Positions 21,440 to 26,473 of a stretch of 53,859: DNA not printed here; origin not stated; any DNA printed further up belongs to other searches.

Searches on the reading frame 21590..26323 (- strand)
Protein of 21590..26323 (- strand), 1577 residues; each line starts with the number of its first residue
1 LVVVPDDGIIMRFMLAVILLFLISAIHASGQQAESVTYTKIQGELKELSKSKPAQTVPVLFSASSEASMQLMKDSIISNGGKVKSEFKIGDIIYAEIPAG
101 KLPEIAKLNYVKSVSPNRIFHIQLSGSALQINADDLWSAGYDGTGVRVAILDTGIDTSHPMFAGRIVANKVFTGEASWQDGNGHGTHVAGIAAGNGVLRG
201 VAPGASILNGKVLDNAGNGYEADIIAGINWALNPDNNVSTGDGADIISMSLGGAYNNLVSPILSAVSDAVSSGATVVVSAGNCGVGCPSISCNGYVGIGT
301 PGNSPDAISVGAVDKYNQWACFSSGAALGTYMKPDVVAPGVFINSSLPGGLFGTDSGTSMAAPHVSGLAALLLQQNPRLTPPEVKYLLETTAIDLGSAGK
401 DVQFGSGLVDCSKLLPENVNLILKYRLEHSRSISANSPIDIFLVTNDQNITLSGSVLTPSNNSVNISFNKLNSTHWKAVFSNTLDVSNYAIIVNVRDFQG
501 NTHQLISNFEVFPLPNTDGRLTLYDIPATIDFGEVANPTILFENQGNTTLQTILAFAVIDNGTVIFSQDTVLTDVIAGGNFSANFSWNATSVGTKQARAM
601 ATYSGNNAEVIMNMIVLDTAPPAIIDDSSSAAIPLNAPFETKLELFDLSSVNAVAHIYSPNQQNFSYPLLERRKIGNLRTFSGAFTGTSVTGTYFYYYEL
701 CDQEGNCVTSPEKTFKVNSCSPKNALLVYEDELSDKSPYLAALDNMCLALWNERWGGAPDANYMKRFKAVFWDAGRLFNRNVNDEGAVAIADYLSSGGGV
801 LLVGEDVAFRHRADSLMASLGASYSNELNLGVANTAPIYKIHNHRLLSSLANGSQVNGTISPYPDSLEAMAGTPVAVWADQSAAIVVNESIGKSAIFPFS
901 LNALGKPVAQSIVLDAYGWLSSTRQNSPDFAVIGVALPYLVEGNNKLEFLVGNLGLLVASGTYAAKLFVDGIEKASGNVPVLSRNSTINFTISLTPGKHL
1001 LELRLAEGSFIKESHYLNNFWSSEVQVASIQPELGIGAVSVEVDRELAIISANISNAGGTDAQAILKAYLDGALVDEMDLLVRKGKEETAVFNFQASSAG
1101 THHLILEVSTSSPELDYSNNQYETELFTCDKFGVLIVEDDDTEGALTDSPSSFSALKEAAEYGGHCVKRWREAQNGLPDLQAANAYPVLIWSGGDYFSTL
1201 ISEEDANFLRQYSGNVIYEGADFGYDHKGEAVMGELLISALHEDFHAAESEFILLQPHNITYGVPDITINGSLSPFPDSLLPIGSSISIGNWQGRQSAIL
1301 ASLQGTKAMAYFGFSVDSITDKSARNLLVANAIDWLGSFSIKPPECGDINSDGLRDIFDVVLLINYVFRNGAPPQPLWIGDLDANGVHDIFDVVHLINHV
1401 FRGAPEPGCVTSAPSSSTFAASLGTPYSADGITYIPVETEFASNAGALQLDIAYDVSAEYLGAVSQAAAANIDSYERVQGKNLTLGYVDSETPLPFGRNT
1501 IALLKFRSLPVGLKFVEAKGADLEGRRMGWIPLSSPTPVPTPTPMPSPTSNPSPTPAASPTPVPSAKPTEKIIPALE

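Call 19: search_protein_families(library=pfam, proteins=[window:21590-26323:-], max_evalue=0.001)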
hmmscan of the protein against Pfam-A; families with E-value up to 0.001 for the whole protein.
window:21590-26323:- (1577 aa): 3 families
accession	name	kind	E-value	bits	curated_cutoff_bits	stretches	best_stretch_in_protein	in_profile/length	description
PF00082.27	Peptidase_S8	-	6.5e-57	193.5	21.8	1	143-407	1-288/288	Subtilase family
PF07705.17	CARDB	-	8.2e-11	42.5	22.7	0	940-1020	16-98/101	CARDB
PF13750.12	Big_3_3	-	0.00065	19.8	27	0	450-513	84-148/157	Bacterial Ig-like domain (group 3)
